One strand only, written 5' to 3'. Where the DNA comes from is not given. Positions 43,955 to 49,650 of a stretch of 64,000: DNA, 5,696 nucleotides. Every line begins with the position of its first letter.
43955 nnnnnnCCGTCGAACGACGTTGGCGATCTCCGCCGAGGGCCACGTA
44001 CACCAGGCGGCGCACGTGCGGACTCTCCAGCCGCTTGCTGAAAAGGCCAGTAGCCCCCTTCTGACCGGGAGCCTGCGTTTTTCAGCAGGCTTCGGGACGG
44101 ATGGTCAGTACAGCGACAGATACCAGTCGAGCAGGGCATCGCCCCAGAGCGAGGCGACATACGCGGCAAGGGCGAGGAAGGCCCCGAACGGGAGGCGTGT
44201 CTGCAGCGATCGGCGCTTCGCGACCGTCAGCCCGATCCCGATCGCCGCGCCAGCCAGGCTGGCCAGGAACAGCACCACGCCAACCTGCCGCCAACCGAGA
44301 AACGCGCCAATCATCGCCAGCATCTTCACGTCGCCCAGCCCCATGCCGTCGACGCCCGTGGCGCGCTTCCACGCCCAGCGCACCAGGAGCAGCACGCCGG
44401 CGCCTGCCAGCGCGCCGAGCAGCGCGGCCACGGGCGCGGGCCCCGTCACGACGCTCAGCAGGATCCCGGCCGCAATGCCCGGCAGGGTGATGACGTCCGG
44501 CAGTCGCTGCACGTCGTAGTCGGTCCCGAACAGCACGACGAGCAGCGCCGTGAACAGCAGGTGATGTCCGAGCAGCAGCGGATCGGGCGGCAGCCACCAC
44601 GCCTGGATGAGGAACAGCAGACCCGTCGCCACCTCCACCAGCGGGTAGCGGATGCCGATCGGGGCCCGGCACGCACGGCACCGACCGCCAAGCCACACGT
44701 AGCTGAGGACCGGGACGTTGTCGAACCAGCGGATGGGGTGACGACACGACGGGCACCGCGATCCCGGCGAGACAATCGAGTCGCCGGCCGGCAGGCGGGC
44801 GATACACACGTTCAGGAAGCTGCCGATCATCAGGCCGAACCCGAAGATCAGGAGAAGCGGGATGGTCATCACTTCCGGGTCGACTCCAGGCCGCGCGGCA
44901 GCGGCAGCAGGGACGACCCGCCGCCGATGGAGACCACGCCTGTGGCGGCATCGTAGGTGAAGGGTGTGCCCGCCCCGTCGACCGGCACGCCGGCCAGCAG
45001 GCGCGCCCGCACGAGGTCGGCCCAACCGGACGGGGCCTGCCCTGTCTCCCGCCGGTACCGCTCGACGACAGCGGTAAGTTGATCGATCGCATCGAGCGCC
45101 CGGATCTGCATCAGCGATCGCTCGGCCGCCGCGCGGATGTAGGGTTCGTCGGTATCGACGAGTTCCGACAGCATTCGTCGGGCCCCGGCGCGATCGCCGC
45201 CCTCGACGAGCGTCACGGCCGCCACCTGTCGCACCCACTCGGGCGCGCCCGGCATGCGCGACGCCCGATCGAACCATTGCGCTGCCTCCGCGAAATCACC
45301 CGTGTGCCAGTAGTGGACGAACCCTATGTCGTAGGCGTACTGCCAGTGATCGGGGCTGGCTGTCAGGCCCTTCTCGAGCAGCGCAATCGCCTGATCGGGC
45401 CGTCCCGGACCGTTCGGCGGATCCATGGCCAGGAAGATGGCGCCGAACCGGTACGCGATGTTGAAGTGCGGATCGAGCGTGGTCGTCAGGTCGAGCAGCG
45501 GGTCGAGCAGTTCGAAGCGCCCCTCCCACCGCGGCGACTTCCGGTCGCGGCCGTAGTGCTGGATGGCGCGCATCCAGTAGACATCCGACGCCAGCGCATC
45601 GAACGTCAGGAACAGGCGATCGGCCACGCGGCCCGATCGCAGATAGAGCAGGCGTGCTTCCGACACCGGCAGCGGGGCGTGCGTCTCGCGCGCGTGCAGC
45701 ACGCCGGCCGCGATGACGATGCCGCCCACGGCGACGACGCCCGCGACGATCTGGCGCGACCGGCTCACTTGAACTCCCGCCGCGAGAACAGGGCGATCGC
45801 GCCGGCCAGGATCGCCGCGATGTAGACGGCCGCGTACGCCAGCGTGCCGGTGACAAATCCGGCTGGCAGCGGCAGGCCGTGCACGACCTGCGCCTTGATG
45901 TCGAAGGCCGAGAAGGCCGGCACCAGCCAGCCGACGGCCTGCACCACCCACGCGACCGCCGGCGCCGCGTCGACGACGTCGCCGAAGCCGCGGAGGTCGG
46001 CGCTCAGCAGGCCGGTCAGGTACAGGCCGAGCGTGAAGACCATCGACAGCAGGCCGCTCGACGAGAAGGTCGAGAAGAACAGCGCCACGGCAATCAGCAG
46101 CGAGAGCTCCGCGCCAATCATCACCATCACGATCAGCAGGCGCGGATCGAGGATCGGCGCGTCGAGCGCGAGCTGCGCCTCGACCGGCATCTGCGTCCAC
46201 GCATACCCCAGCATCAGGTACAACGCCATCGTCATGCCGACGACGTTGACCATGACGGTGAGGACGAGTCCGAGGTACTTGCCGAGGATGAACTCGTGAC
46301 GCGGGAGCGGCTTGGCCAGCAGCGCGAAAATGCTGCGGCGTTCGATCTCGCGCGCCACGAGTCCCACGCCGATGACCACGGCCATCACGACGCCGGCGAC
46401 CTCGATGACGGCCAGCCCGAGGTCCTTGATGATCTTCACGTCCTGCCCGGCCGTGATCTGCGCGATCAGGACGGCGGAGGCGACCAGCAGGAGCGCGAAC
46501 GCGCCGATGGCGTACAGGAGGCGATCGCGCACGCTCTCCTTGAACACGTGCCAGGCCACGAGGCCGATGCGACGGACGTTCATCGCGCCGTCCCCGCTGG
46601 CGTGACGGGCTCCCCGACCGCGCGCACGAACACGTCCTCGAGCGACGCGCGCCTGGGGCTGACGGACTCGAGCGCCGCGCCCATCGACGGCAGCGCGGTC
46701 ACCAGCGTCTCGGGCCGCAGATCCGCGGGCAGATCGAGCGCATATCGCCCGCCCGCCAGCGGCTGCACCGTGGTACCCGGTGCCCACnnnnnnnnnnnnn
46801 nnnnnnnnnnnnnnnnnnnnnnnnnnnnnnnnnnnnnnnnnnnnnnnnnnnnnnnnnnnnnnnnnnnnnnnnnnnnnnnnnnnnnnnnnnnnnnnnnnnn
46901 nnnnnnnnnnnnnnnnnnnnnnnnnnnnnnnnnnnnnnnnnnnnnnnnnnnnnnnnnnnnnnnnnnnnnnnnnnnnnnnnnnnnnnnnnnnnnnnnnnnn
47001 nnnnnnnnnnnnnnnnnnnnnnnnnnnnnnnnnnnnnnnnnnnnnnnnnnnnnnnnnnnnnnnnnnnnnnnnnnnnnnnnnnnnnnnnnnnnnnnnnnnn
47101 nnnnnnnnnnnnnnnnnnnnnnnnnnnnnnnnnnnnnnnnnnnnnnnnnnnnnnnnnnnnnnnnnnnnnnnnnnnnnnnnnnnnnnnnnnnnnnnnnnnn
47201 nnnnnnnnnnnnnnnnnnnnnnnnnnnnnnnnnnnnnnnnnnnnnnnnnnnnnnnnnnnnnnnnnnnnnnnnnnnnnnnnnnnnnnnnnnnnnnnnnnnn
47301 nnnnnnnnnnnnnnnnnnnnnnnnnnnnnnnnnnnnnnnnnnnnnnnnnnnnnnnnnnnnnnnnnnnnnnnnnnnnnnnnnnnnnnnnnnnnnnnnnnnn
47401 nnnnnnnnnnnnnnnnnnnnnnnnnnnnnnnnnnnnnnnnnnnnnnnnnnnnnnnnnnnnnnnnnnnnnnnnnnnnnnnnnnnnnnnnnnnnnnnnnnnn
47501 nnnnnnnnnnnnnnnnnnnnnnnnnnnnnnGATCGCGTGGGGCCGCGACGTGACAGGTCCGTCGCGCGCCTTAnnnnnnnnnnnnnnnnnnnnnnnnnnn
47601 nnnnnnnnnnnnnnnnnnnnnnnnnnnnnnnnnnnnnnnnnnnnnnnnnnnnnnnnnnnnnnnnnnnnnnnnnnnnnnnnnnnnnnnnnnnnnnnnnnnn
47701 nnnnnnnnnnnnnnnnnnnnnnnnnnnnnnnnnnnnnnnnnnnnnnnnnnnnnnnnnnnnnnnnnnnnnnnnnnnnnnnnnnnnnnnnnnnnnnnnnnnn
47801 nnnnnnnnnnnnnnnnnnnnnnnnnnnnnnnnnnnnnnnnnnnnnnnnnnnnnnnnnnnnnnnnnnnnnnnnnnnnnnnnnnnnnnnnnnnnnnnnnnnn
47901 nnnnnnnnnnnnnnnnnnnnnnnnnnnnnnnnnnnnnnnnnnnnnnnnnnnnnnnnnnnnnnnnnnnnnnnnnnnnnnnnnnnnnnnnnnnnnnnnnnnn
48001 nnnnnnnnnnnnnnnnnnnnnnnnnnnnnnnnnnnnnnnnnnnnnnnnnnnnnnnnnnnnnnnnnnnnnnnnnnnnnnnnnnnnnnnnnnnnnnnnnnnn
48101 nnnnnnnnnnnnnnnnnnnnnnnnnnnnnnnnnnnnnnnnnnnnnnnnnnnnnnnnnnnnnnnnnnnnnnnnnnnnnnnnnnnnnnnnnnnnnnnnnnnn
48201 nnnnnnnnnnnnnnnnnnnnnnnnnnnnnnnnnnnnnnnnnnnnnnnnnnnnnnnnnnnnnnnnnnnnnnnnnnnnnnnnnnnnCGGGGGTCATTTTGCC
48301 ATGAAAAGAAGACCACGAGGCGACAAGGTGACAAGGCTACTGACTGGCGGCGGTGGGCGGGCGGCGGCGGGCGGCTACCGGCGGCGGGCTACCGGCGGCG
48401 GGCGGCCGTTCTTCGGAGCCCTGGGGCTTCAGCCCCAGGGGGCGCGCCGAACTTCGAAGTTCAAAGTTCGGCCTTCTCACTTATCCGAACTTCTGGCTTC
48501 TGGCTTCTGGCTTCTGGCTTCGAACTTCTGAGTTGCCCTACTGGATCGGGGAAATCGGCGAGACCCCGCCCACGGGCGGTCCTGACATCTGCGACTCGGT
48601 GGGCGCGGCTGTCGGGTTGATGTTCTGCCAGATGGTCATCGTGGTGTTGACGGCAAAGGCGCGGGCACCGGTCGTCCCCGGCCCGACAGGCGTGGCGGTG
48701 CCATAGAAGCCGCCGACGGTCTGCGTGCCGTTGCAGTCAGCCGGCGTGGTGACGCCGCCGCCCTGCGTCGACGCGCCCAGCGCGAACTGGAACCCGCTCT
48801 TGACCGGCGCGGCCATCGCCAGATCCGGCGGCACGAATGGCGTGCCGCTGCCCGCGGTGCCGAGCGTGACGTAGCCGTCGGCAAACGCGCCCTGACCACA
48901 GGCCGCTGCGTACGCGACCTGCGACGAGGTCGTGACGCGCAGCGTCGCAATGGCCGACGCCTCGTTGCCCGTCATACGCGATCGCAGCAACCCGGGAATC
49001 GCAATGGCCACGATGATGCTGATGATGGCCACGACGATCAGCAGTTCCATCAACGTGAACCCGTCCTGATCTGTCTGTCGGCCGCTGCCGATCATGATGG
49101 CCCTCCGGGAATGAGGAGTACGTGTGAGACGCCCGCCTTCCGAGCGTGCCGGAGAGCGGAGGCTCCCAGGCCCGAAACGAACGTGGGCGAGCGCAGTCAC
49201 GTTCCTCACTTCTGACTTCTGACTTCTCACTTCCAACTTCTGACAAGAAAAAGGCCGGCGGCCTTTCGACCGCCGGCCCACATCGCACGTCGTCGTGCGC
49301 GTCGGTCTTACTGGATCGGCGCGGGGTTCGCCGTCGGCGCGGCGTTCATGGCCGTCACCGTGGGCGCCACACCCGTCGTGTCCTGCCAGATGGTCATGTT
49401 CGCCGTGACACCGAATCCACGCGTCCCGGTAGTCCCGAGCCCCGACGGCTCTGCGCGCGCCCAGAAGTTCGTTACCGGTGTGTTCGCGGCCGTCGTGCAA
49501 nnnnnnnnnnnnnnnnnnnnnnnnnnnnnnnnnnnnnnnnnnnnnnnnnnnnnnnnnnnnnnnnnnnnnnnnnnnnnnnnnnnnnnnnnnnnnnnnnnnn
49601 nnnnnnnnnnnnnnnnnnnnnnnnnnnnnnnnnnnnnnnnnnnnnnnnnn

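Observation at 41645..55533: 14-kb type IV pilus supercluster lacking pilMNOPQ and pilSR within reach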

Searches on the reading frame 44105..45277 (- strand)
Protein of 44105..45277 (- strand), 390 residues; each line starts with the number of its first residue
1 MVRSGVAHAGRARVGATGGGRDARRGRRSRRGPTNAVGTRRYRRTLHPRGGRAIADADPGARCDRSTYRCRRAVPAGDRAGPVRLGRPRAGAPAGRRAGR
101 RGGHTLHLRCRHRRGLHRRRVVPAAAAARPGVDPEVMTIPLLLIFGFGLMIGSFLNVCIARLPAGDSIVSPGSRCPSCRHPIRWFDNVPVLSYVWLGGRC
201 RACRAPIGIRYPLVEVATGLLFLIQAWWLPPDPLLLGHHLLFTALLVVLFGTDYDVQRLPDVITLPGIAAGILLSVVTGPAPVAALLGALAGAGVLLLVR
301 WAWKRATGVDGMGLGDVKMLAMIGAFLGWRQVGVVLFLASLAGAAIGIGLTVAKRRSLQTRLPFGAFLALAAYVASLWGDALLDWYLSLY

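Call 7: search_protein_families(library=pfam, proteins=[window:44105-45277:-], max_evalue=0.01)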
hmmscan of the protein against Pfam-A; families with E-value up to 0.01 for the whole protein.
window:44105-45277:- (390 aa): 2 families
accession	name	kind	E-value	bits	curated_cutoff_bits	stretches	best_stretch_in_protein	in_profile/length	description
PF06750.18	A24_N_bact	-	2.8e-35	120.7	23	1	147-227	2-82/84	Bacterial Peptidase A24 N-terminal domain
PF01478.23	Peptidase_A24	-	4.8e-18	66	26.5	1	240-348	1-104/104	Type IV leader peptidase family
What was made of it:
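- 44105..44869 (-): pilD, the prepilin peptidase/N-methyltransferase (254 aa). Pfam A24_N_bact, E 3e-35, plus Peptidase_A24, E 5e-18 (call 7).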

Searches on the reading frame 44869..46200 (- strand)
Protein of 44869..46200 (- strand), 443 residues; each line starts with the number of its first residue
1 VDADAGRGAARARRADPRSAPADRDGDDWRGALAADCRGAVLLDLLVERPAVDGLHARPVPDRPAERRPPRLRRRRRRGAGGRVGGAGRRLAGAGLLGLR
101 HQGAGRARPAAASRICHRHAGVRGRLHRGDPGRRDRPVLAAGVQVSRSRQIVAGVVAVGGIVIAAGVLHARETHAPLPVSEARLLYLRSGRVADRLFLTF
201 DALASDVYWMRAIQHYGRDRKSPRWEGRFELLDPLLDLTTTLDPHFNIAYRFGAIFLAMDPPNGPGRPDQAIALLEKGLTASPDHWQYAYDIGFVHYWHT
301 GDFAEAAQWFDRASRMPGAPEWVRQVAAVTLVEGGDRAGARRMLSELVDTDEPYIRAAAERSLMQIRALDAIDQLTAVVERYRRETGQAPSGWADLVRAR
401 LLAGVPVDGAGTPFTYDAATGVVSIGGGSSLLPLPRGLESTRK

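Call 6: search_protein_families(library=pfam, proteins=[window:44869-46200:-], max_evalue=0.01)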
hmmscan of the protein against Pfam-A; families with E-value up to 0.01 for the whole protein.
window:44869-46200:- (443 aa): 5 families
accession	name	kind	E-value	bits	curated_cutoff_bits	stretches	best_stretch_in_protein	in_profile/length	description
PF13432.12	TPR_16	-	3.5e-07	31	32.7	1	266-315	11-60/65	Tetratricopeptide repeat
PF14559.12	TPR_19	-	5.2e-07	30.3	25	1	266-314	5-52/68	Tetratricopeptide repeat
PF13646.12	HEAT_2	-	0.00019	22.1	27.7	1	319-380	12-72/88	HEAT repeats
PF07719.23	TPR_2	-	0.0014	19.1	27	0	297-313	11-27/34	Tetratricopeptide repeat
PF13428.12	TPR_14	-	0.0015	19.4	23.5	0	266-288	15-37/44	Tetratricopeptide repeat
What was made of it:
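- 44869..45768 (-): Membrane-anchored TPR protein (about 299 aa, GTG start overlapping the permease stop). Contains no Cys, so it is not a lipoprotein pilotin. Pfam TPR_16 and TPR_19 (call 6).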

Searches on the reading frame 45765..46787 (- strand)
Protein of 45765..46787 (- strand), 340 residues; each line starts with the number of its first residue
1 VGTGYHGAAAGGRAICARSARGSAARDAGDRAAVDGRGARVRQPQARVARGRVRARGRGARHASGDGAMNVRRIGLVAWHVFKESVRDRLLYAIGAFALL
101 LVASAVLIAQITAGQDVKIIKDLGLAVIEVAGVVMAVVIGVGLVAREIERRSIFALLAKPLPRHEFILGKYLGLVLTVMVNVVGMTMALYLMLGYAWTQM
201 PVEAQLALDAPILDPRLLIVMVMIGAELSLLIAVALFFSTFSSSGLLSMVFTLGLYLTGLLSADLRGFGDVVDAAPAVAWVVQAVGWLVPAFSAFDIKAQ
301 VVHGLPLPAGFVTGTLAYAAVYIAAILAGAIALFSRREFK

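Call 6: search_protein_families(library=pfam, proteins=[window:45765-46787:-], max_evalue=0.01)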
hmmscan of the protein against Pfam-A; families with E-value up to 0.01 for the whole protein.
window:45765-46787:- (340 aa): 2 families
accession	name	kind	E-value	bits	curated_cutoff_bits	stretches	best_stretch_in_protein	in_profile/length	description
PF12679.13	ABC2_membrane_2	-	3.7e-11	43.3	27.2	1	77-267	3-203/283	ABC-2 family transporter protein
PF12730.13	ABC2_membrane_4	-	0.0015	19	27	1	87-253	11-177/179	ABC-2 family transporter protein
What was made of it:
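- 45765..46583 (-): ABC-2 family permease (272 aa). Overlaps the ATPase gene by 4 nt. Same position as Myxococcus PilI. Pfam ABC2_membrane_2 (call 6).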

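Call 30: search_protein_families(library=ncbifam, proteins=[window:45765-46583:-], max_evalue=0.01)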
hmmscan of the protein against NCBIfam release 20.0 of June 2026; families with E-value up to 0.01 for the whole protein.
window:45765-46583:- (272 aa): 2 families
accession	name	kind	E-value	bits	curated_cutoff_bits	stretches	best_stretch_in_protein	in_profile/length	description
NF041647.1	ABC_perm_CPBP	equivalog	4.6e-06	25.7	435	1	68-171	205-300/636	ABC transporter permease subunit/CPBP intramembrane protease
NF033858.1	ABC2_perm_RbbA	equivalog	0.00077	17.5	1050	1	46-128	706-788/909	ribosome-associated ATPase/putative transporter RbbA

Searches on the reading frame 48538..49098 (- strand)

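Call 38: search_protein_families(library=ncbifam, proteins=[window:48538-49098:-], max_evalue=0.00001)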
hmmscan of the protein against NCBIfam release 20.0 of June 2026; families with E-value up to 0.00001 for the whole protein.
window:48538-49098:- (186 aa): 4 families
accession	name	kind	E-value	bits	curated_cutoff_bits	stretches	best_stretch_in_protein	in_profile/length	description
TIGR02532.1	IV_pilin_GFxxxE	domain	2.6e-08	33.4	16.3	1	11-34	1-24/24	prepilin-type N-terminal cleavage/methylation domain-containing protein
NF041775.1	typeIV_PilA_Myxo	equivalog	3.8e-08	33.6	400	1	11-62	10-61/214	type IV pilin protein PilA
NF040999.1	pilin_ComGC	equivalog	4e-08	33.3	75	1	11-63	1-53/84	competence type IV pilus major pilin ComGC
NF007862.0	PRK10574.1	equivalog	4.9e-07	30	138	1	9-36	2-29/145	prepilin peptidase-dependent pilin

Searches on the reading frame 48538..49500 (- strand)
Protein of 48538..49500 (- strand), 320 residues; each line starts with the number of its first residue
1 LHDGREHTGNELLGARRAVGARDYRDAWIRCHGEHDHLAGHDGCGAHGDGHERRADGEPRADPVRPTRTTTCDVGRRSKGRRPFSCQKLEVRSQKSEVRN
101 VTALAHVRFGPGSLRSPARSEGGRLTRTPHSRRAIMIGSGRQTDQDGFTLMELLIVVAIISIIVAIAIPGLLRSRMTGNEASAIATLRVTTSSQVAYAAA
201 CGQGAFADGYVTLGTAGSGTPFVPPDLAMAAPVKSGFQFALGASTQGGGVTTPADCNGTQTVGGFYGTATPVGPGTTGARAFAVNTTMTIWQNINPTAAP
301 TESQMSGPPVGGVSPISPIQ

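Call 6: search_protein_families(library=pfam, proteins=[window:48538-49500:-], max_evalue=0.01)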
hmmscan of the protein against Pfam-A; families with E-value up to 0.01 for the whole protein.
window:48538-49500:- (320 aa): 1 family
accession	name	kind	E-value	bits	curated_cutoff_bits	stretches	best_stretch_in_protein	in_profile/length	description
PF07963.17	N_methyl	-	1.5e-07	31.1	21.2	1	145-168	4-27/27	Prokaryotic N-terminal methylation motif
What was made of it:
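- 48538..49095 (-): pilA2, a second pilin paralogue (185 aa, 101 identical positions with pilA1). No sigma-54 box of its own. N_methyl (call 6).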
